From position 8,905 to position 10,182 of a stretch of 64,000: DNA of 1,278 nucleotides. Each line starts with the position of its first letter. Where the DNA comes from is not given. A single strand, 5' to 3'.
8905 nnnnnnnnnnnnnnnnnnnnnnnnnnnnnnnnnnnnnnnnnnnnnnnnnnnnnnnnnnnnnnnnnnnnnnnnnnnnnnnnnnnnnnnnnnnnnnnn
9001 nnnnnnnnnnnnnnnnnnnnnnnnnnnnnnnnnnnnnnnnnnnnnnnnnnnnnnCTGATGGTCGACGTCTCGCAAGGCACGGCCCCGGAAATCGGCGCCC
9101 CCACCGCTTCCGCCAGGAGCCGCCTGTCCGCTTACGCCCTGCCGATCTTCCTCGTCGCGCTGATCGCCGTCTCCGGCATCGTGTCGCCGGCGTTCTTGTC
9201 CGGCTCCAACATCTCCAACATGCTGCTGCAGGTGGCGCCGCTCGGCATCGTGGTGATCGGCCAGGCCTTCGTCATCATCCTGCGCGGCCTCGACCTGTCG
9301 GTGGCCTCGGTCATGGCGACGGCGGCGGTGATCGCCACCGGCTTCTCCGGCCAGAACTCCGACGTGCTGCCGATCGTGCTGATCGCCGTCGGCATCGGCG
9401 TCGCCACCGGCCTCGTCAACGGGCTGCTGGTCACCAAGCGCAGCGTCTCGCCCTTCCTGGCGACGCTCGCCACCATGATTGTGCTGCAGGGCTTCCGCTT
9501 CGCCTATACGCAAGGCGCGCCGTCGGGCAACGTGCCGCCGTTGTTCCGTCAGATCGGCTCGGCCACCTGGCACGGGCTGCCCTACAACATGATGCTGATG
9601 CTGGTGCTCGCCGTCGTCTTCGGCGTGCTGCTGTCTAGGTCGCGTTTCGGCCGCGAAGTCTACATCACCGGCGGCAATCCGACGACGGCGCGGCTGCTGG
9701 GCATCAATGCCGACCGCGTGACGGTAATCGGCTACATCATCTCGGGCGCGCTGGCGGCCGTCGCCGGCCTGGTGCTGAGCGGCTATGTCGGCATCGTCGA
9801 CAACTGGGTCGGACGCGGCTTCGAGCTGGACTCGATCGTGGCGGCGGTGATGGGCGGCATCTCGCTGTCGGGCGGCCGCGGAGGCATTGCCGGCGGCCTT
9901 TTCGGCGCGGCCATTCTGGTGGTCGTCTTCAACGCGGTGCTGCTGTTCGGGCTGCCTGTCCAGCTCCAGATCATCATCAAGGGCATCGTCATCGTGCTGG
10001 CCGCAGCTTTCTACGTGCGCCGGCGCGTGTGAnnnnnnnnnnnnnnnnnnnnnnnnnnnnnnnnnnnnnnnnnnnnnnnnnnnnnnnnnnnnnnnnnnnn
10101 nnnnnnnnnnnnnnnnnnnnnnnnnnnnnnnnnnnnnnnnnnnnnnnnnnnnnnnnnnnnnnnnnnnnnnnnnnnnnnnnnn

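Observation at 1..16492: Catabolic island for an unidentified polyol or cyclic diol ending in ThDP-dependent ketol cleavage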

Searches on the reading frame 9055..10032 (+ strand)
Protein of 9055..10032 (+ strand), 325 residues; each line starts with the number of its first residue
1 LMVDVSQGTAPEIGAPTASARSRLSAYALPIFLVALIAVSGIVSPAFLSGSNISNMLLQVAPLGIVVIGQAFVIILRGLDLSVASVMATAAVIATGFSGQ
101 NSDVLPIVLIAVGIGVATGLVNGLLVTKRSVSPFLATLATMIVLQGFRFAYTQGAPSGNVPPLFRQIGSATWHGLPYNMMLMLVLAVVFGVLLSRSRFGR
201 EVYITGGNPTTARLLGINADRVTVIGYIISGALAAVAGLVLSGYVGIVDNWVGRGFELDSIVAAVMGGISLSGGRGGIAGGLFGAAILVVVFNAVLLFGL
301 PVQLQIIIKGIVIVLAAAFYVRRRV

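Call 6: search_protein_families(library=pfam, proteins=[window:9055-10032:+])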
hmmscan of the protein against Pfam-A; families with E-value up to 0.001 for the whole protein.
window:9055-10032:+ (325 aa): 1 family
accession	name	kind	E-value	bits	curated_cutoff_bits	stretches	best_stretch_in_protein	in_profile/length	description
PF02653.21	BPD_transp_2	-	5.2e-34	118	26.8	1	52-316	1-268/269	Branched-chain amino acid transport system / permease component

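Call 8: search_protein_families(library=ncbifam, proteins=[window:9055-10032:+], max_evalue=1e-10)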
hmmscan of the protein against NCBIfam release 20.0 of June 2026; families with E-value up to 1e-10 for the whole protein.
window:9055-10032:+ (325 aa): 9 families
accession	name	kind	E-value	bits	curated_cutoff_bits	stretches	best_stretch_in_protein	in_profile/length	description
NF007067.0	PRK09512.1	equivalog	4.7e-53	180.4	398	1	31-317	24-314/321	ribose ABC transporter permease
NF008441.0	PRK11285.1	equivalog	8.3e-53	179.6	378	1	18-319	21-322/333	L-arabinose ABC transporter permease AraH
NF040906.3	GguB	equivalog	4.1e-46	157.9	450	2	170-321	219-370/375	multiple monosaccharide ABC transporter permease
NF007014.0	PRK09478.1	equivalog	1.2e-41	143.2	386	1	26-322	15-330/336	galactose/methyl galactoside ABC transporter permease MglC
NF008630.0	PRK11618.1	equivalog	7.2e-38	130.6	363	1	32-293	15-281/331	galactofuranose ABC transporter, permease protein YjfF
NF011961.0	PRK15432.1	equivalog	1.7e-37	129.5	388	1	32-322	16-306/344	autoinducer 2 ABC transporter permease LsrC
NF041862.1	YtfT_transport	equivalog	1.9e-35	122.6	535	1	47-315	51-319/339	galactofuranose ABC transporter, ATP-binding protein YtfT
NF007252.0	PRK09699.1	equivalog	1.5e-34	119.8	396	1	27-318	26-319/326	D-allose ABC transporter permease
NF011612.1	PRK15038.1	equivalog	4.9e-22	78.5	500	1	28-316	7-301/322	autoinducer 2 ABC transporter permease LsrD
